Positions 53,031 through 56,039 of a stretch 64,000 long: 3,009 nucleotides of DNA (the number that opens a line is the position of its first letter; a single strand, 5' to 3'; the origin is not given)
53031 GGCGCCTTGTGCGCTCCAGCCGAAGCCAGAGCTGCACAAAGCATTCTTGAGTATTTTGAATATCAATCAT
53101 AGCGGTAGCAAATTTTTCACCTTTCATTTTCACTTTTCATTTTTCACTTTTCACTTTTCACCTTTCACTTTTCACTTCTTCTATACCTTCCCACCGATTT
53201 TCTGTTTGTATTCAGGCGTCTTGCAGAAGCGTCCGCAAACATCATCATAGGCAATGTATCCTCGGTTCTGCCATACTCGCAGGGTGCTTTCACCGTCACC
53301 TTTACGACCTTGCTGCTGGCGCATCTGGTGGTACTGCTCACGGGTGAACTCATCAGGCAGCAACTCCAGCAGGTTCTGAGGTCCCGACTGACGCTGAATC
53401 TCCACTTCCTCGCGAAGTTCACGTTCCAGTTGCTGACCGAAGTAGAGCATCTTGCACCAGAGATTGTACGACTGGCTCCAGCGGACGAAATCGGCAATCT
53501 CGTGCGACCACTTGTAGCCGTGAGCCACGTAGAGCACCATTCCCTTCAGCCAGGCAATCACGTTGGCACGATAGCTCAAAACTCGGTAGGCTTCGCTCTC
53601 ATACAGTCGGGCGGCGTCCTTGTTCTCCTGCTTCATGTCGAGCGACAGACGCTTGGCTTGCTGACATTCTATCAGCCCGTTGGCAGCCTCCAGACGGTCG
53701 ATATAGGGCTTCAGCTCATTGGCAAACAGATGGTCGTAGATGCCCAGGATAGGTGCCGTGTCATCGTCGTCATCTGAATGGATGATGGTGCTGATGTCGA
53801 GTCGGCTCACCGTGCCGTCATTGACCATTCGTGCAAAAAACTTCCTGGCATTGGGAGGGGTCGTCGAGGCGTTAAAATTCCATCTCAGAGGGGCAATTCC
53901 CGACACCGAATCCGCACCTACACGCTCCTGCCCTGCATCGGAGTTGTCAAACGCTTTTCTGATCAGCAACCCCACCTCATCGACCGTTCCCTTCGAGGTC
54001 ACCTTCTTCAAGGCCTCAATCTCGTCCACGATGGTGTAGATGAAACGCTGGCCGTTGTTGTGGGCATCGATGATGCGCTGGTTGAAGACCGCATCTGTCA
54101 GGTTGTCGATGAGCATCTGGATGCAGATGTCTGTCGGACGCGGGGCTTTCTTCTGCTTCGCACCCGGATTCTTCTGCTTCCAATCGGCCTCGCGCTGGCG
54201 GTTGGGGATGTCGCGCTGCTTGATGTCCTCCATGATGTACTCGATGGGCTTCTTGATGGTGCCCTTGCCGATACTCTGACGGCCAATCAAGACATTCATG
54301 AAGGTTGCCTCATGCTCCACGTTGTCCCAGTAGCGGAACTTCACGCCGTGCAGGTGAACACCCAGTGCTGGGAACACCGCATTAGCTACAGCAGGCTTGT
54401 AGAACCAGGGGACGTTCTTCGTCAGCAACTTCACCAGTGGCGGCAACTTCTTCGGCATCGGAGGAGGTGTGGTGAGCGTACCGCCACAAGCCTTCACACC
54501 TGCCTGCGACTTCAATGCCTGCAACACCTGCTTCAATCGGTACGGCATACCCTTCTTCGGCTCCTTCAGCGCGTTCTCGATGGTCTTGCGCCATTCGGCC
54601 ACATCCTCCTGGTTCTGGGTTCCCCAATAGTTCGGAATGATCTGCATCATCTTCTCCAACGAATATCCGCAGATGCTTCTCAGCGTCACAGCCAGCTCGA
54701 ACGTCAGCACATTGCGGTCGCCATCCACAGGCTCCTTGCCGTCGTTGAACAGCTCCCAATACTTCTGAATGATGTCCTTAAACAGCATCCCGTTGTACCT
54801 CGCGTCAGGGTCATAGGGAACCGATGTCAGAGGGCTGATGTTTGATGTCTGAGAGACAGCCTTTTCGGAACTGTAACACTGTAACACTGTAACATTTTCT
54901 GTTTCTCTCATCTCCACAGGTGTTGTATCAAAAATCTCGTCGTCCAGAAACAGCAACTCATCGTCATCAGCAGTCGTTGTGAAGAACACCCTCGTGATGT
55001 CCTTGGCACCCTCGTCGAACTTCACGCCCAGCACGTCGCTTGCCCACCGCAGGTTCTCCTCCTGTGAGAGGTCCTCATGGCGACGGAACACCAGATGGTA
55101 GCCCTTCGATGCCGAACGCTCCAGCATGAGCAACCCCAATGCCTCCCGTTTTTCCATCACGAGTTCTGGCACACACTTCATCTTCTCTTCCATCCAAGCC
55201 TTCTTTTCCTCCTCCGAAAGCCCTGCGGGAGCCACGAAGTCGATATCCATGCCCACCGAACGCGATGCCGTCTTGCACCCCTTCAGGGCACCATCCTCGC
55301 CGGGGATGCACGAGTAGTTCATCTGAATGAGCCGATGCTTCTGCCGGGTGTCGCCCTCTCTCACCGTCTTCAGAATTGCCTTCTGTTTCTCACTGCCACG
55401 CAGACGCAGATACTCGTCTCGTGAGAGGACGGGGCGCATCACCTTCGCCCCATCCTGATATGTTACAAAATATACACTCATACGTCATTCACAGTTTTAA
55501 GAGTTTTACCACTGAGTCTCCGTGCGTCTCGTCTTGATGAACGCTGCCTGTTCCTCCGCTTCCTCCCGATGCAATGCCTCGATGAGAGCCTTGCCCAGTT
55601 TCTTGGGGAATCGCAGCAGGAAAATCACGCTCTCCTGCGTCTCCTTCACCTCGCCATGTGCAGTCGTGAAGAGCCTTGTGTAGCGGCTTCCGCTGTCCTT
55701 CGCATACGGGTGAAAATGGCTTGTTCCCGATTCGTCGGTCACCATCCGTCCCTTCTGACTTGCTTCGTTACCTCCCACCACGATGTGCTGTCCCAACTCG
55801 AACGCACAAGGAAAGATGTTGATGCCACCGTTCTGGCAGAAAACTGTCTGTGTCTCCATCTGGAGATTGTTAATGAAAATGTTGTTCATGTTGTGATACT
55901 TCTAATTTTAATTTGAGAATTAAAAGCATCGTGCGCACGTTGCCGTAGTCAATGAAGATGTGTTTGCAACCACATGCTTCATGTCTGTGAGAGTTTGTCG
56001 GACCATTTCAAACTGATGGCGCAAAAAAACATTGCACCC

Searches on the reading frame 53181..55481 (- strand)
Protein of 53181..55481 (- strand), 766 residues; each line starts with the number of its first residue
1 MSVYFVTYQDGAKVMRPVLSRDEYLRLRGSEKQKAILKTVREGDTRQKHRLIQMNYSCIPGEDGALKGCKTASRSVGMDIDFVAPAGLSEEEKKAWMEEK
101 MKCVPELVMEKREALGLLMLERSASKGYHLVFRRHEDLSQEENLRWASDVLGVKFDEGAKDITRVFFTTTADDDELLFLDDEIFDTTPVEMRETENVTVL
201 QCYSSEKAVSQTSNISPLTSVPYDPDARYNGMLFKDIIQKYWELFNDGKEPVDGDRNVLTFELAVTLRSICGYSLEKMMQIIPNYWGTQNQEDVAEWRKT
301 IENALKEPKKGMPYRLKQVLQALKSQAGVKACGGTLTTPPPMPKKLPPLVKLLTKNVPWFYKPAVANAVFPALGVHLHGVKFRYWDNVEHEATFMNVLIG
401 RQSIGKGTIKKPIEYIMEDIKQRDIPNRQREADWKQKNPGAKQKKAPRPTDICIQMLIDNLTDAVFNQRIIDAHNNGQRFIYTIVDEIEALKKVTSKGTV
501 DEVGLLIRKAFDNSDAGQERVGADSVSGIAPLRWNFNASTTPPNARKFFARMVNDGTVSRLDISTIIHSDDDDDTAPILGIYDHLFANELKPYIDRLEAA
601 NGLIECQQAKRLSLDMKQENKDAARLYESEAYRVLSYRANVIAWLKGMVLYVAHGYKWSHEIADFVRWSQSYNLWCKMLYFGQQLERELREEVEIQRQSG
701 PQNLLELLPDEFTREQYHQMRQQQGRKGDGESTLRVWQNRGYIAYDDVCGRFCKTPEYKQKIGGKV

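Call 3: search_protein_families(library=pfam, proteins=[window:53181-55481:-], max_evalue=0.01)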
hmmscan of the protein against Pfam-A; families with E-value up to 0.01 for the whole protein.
window:53181-55481:- (766 aa): 0 families

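Call 5: search_protein_families(library=ncbifam, proteins=[window:53181-55481:-], max_evalue=0.01)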
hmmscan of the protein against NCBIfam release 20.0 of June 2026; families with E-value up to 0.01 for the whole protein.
window:53181-55481:- (766 aa): 0 families

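Call 6: search_protein_families(library=phrogs, proteins=[window:53181-55481:-], max_evalue=0.01)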
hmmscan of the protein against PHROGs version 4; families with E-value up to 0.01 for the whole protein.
window:53181-55481:- (766 aa): 0 families

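Call 57: find_related_loci(query=window:53181-55481:-, collection=metagenome_contigs, flank=10000)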
Query window:53181-55481:- (766 aa) in metagenome_contigs; peptide patterns used: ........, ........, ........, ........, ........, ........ (x = any residue, [..] = any of these).
532 stretches matched a pattern; 511 encode a relative of the query (tblastn E <= 1e-3); the best 80 are kept; 80 distinct loci.
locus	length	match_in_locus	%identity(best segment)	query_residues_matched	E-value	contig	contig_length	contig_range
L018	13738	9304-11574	88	1-766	0e+0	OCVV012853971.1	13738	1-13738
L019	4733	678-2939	87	1-762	0e+0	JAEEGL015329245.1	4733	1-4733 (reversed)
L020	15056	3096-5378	82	1-764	0e+0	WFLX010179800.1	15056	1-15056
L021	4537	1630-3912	83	1-766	0e+0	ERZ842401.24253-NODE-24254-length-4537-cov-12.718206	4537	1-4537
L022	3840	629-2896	81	1-766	0e+0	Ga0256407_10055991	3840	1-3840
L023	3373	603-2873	81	1-762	0e+0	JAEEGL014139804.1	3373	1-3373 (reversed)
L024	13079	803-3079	78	1-764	0e+0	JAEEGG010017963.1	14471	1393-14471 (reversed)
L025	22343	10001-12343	79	1-765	0e+0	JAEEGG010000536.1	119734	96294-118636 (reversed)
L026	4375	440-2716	80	1-766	0e+0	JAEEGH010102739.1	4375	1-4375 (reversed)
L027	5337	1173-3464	78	1-766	0e+0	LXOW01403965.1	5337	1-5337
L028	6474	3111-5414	78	1-766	0e+0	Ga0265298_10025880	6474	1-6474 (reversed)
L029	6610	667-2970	78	1-766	0e+0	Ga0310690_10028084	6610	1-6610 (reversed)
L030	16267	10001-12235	77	1-762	0e+0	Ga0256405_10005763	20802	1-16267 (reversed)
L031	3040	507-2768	80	1-762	0e+0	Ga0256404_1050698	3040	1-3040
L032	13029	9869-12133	80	1-761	0e+0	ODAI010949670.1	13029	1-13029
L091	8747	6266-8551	73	1-764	0e+0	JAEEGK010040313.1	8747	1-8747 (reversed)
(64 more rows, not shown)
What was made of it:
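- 53181..55481 (-): Island backbone: 766-aa primase-helicase-like protein (BT4734_N/DUF3987 family by homology). 511 metagenomic relatives were found (call 57).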

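Call 64: search_protein_families(library=pfam, alignment_id=A5, max_evalue=0.00001)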
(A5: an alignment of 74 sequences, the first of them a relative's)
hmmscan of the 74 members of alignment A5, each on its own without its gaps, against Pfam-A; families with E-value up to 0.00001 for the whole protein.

A. member 1, L018:3557-4591:+ (344 aa): 1 family
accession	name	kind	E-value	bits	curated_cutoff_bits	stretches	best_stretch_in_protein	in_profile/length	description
PF02086.21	MethyltransfD12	-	2.7e-60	204.7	22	1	36-305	1-252/253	D12 class N6 adenine-specific DNA methyltransferase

B. families by the number of members that match (of 74 scanned): 29 families (the first 25 are shown)
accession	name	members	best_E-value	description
PF03374.19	ANT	14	4e-23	Phage antirepressor protein KilAC domain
PF02498.22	Bro-N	13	5.4e-30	BRO family, N-terminal domain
PF13306.12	LRR_5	2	6.8e-96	BspA type Leucine rich repeat region (6 copies)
PF01555.25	N6_N4_Mtase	2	1.7e-60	DNA methylase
PF13280.12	WYL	2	3.7e-13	WYL domain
PF25583.1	WCX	2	1.3e-08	WCX domain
PF04556.18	DpnII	1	6e-99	DpnII restriction endonuclease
PF00145.23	DNA_methylase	1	2.5e-80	C-5 cytosine-specific DNA methylase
PF09520.16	RE_TdeIII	1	1.1e-65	Type II restriction endonuclease, TdeIII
PF02086.21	MethyltransfD12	1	2.7e-60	D12 class N6 adenine-specific DNA methyltransferase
PF07228.17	SpoIIE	1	8.6e-44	Stage II sporulation protein E (SpoIIE)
PF01223.29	Endonuclease_NS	1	9.1e-44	DNA/RNA non-specific endonuclease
PF03235.19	GmrSD_N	1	1e-34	GmrSD restriction endonuclease, N-terminal domain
PF10543.14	ORF6N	1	4.4e-30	ORF6N domain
PF14267.11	DUF4357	1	1.3e-25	Domain of unknown function (DUF4357)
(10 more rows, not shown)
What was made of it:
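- The sister-island cargo region holds DpnII, TdeIII, GmrSD, MTases, WYL and Fic (call 64).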

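Call 65: search_protein_families(library=pfam, proteins=[L091:555-3050:+, L091:3997-4827:+], max_evalue=0.01)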
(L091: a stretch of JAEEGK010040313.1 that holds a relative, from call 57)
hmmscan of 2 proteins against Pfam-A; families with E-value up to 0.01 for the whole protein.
L091:555-3050:+ (831 aa): 3 families
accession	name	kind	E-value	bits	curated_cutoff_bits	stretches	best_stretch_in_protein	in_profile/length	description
PF04851.21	ResIII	-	2.9e-12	47.3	22.5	1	9-208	8-164/164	Type III restriction enzyme, res subunit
PF00270.35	DEAD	-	0.00019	21.7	26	1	33-208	18-162/167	DEAD/DEAH box helicase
PF13401.12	AAA_22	-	0.0098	16.6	27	0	30-166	4-95/130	AAA domain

L091:3997-4827:+ (276 aa): 0 families

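Call 92: search_protein_families(library=pfam, alignment_id=A7, max_evalue=0.01)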
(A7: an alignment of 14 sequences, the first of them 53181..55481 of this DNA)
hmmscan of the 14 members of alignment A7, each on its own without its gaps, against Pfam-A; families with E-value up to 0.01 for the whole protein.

A. member 1, window:53181-55481:- (766 aa): 0 families

B. families by the number of members that match (of 14 scanned): 5 families
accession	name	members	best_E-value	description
PF13148.11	DUF3987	3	1.3e-12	Protein of unknown function (DUF3987)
PF08800.15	BT4734-like_N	2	1e-11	BT4734-like, N-terminal domain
PF23555.2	zf-RING_Vps41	1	0.0015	Vps41 C-terminal RING finger domain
PF09250.16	Prim-Pol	1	0.0081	Bifunctional DNA primase/polymerase, N-terminal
PF23412.1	zf_RING_Vps8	1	0.0089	Vps8 RING zinc finger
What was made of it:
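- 53181..55481 (-): Of 14 aligned homologues, 3 hit DUF3987, 2 hit BT4734-like_N and 1 hits Prim-Pol weakly (call 92).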

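Call 93: search_solved_structures(query=A7, max_evalue=1)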
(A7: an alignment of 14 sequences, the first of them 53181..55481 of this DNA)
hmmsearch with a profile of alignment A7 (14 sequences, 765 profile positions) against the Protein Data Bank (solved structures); distinct sequences matched with E-value up to 1: 3.
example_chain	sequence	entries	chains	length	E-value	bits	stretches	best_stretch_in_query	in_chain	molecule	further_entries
1aei_A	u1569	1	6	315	0.34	12.2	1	678-734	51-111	ANNEXIN XII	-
1dm5_A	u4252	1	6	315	0.43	11.9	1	678-734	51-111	ANNEXIN XII E105K MUTANT HOMOHEXAMER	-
4a8e_A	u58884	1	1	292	0.59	11.5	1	306-354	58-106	PROBABLE TYROSINE RECOMBINASE XERC-LIKE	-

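Call 105: search_protein_families(library=padloc, proteins=[L091:555-3050:+], max_evalue=0.001)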
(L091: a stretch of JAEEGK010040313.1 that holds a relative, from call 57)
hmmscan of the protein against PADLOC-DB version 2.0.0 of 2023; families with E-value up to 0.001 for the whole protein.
L091:555-3050:+ (831 aa): 3 families
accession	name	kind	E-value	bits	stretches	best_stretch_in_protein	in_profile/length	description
PDLC03650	REase_III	-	6.2e-09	32.8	1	259-411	295-431/898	Type III restriction enzyme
PDLC03653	REase_III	-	2.1e-07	27.5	1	352-437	420-505/883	Type III restriction enzyme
PDLC00186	HamB1|HamB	-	0.0005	16.2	0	29-59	159-189/864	DEAD-box helicase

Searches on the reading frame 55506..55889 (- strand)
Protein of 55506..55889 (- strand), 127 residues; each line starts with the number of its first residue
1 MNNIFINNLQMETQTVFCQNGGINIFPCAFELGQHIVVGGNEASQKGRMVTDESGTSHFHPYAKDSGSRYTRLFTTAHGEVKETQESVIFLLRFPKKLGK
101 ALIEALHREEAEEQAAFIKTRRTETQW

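Call 3: search_protein_families(library=pfam, proteins=[window:55506-55889:-], max_evalue=0.01)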
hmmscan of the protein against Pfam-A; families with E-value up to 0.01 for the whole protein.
window:55506-55889:- (127 aa): 0 families

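Call 5: search_protein_families(library=ncbifam, proteins=[window:55506-55889:-], max_evalue=0.01)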
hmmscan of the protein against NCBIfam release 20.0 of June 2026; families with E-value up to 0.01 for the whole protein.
window:55506-55889:- (127 aa): 0 families

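Call 6: search_protein_families(library=phrogs, proteins=[window:55506-55889:-], max_evalue=0.01)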
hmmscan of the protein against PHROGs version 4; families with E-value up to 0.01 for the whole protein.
window:55506-55889:- (127 aa): 1 family
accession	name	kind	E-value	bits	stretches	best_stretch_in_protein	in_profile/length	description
phrog_31363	-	unknown function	0.0046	17.9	1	12-41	8-37/47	-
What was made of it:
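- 55506..55889 (-): Island backbone: conserved 127-aa ORF between the cargo and the primase gene. No family hit (calls 3, 5, 6).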
